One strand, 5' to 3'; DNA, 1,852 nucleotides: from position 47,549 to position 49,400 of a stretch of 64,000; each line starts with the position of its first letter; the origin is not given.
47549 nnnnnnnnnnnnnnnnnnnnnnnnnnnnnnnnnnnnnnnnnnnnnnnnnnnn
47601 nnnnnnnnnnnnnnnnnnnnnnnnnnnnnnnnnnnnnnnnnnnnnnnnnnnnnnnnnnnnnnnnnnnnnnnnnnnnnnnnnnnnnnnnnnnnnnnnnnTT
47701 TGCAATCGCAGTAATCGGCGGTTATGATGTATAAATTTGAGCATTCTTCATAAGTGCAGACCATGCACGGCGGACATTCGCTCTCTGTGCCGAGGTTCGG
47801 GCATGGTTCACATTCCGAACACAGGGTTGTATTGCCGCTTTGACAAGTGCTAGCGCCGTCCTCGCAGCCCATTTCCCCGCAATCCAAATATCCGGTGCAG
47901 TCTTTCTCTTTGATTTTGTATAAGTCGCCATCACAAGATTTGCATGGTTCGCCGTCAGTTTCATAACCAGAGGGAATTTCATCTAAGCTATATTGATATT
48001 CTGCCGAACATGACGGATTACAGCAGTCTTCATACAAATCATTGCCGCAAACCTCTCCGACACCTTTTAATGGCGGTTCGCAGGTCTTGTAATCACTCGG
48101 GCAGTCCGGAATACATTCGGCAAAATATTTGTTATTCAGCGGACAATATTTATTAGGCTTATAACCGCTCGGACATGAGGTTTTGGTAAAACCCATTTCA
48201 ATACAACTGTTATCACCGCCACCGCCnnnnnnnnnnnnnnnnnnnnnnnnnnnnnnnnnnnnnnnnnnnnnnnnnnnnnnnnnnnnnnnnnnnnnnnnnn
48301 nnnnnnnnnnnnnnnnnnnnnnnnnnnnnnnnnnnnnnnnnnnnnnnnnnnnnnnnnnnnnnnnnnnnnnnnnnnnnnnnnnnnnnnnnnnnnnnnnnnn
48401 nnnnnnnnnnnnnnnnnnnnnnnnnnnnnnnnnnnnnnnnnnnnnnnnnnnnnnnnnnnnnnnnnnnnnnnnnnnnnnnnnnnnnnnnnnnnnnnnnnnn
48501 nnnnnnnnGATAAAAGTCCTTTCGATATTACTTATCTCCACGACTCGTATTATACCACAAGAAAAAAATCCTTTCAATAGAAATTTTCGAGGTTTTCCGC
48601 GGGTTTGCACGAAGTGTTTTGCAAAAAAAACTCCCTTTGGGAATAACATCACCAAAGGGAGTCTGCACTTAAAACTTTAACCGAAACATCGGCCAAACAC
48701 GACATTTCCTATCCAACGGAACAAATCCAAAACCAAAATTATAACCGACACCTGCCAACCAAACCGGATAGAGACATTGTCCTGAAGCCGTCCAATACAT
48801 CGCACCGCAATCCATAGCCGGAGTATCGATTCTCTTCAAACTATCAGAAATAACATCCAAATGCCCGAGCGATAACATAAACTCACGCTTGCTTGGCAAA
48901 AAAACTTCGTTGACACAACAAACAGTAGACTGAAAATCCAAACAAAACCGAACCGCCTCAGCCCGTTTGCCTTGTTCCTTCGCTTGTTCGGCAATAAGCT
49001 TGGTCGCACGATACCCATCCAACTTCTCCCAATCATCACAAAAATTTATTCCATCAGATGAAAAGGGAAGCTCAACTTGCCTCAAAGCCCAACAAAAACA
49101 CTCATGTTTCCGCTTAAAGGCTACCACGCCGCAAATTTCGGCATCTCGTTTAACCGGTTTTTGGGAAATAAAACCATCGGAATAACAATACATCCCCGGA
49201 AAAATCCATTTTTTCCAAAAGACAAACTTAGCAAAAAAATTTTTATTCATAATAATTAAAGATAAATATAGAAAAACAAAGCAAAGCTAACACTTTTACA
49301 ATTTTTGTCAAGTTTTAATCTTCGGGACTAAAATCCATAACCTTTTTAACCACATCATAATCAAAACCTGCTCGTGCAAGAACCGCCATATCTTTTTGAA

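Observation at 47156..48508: Secreted protein combining a eukaryote-like Cys-rich (EGF/furin-like) module with a DUF1566 Lcl-C-terminal-like domain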

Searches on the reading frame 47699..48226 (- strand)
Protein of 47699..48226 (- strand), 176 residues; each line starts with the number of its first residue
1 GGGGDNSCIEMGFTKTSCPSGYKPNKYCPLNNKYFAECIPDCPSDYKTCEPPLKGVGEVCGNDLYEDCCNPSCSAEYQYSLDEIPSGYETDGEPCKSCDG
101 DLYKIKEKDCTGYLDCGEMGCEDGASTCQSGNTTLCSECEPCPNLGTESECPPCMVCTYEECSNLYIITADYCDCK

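Call 50: predict_structure(alignment_id=A4)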
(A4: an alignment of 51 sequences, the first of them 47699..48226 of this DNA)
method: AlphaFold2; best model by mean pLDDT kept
length: 176 residues; sequences in the alignment: 51
mean_pLDDT: 83.4   pTM: 0.51
mean pLDDT of the five models: 83.4, 83.1, 82.4, 81.5, 76.1
residues with pLDDT >= 90: 52; 70-90: 99; 50-70: 22; < 50: 3
segments of 3 or more residues with pLDDT < 50: none
pLDDT, mean of each block of 10 residues (from residue 1): 71 81 87 87 88 87 87 89 95 88 95 89 93 91 65 73 67 56
secondary structure, 60 per line:
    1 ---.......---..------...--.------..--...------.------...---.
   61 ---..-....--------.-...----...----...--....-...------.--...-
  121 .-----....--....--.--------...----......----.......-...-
elements in order: H4-10 E22-24 E38-40 E54-56 E67-70 E88-90 E95-97 E100-103 E105-107 E127-130 E133-136 E155-160 E165-171

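Call 63: fold_search(model_id=the predicted structure, library=pdb)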
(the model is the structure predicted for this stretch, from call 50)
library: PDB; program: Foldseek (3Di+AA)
matches with E <= 10: 11; with E <= 0.001: 0
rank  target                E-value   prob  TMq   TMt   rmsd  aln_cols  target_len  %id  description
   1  7q3n_U                1.5e-01  0.13  0.15  0.11  19.9       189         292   13  Cryo-EM of the complex between human uromodulin (UMOD)/Tamm-Horsfall protein (THP) and the FimH lectin domain from uro (released 2022-03-16)
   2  7pfp_C                3.2e-01  0.12  0.17  0.09  14.5       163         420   20  Full-length cryo-EM structure of the native human uromodulin (UMOD)/Tamm-Horsfall protein (THP) filament (released 2022-03-16)
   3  4yn0_A                5.3e-01  0.12  0.18  0.19  10.5       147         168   16  Crystal structure of APP E2 domain in complex with DR6 CRD domain (released 2015-04-15)
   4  7do4_A                1.8e+00  0.07  0.17  0.20   9.7       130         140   14  Crystal structure of CD97-CD55 complex (released 2021-09-22)
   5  2b0u_D                2.4e+00  0.02  0.14  0.11  21.2       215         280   16  The Structure of the Follistatin:Activin Complex (released 2005-10-11)
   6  3h6r_A                4.2e+00  0.02  0.11  0.12  16.4        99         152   14  Clitocypin, a beta-trefoil cysteine protease inhibitor (released 2009-10-20)
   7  1sg1_X                5.6e+00  0.02  0.17  0.18  13.4       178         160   15  Crystal Structure of the Receptor-Ligand Complex between Nerve Growth Factor and the Common Neurotrophin Receptor p75 (released 2004-06-01)
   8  9gjb_H                6.3e+00  0.02  0.16  0.07  19.4       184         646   14  Entamoeba histolytica Gal/GalNAc lectin, mode 2 (released 2026-02-11)
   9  8wvu_B                8.3e+00  0.01  0.12  0.18  18.4       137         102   18  Cryo-EM structure of LGR4 in complex with Rspo1 and RNF43 (released 2024-10-30)
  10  3tow                  8.3e+00  0.01  0.13  0.14  25.1       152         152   11  Crystal Structure of the MABP Domain of MVB12B of Human ESCRT-I Complex (released 2012-01-11)
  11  9gja_H                9.3e+00  0.01  0.13  0.07  25.1       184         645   13  Entamoeba histolytica Gal/GalNAc lectin, mode 1 (released 2026-02-11)

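Call 84: search_protein_representatives(alignment_id=A4)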
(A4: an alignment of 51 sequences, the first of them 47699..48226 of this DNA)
Query: 51 sequences, 537 profile positions. Proteins with E-value up to 0.001 (for the whole library): 1913; up to 1e-10: 656; up to 1e-30: 127. The best 150 are listed.
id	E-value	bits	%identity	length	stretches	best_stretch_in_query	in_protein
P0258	1.8e-155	535.7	-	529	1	1-537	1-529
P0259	4.5e-126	438.7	-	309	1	1-317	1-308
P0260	9.9e-122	424.3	-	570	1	60-537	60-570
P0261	2.0e-107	377.1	-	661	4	240-531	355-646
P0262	4.4e-106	372.7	-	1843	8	315-536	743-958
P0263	1.2e-103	364.7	-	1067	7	165-285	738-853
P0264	6.3e-100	352.4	-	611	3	5-282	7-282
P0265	1.2e-95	338.3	-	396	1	12-367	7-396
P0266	1.2e-93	331.7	-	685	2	141-537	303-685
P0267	4.7e-93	329.7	-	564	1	2-369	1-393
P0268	7.9e-87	309.2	-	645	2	155-537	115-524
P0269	4.3e-86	306.8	-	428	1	145-537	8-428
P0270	6.3e-85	302.9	-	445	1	112-537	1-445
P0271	8.7e-85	302.4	-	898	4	228-537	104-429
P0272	3.4e-82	293.9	-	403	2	61-315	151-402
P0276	3.2e-79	284.0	-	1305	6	349-526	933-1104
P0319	3.1e-47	178.5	-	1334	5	324-537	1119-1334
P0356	4.9e-35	138.2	-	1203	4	82-515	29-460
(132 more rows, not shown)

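Call 85: search_protein_families(library=pfam, proteins=[P0262, P0263, P0276, P0319, P0261, P0271, P0356], max_evalue=0.001)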
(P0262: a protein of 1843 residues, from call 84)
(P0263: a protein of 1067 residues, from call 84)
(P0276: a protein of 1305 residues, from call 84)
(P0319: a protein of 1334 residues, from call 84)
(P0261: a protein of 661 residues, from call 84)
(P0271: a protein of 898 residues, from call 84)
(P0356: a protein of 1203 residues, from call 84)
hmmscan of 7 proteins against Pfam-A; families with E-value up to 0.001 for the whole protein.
P0262 (1843 aa): 2 families
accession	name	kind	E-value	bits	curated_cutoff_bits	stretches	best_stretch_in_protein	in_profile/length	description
PF07603.17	Lcl_C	-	7.9e-24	84.6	34.9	2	867-955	27-115/117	Lcl C-terminal domain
PF04717.18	Phage_base_V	-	0.00033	21.4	23.8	0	1451-1470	39-58/75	Type VI secretion system/phage-baseplate injector OB domain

P0263 (1067 aa): 0 families

P0276 (1305 aa): 2 families
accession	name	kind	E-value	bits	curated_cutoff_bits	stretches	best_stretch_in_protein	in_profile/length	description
PF07603.17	Lcl_C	-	1.1e-23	84.2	34.9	0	309-388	24-103/117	Lcl C-terminal domain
PF04289.18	DUF447_N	-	1.5e-05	25.3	24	0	1144-1189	12-57/114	Protein of unknown function (DUF447) N-terminal domain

P0319 (1334 aa): 1 family
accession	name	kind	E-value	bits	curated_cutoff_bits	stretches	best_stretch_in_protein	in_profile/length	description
PF07603.17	Lcl_C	-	1.5e-14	54.7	34.9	1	1234-1331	20-116/117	Lcl C-terminal domain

P0261 (661 aa): 0 families

P0271 (898 aa): 1 family
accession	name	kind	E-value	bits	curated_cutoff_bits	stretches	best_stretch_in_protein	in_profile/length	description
PF07603.17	Lcl_C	-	2.1e-21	76.8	34.9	3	309-426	4-116/117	Lcl C-terminal domain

P0356 (1203 aa): 1 family
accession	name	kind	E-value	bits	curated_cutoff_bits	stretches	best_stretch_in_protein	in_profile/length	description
PF07603.17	Lcl_C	-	3.7e-13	50.2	34.9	1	1125-1197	40-113/117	Lcl C-terminal domain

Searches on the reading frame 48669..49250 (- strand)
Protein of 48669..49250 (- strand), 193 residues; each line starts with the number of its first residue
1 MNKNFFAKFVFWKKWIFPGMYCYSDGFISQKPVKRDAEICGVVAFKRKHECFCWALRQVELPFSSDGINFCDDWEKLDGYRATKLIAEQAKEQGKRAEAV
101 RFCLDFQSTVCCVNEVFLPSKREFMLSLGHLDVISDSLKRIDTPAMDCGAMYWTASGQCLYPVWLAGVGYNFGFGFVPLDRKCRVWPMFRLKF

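Call 3: search_protein_families(library=pfam, proteins=[window:48669-49250:-], max_evalue=1)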
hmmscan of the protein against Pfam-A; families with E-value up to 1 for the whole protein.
window:48669-49250:- (193 aa): 1 family
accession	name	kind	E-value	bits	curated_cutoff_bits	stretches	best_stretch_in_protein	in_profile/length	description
PF24159.1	FAKV_Clamp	-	0.27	10.7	27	1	28-149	143-254/348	FAKV Clamp protein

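Call 4: search_protein_families(library=ncbifam, proteins=[window:48669-49250:-], max_evalue=1)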
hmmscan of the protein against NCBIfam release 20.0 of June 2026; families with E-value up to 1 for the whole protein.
window:48669-49250:- (193 aa): 0 families
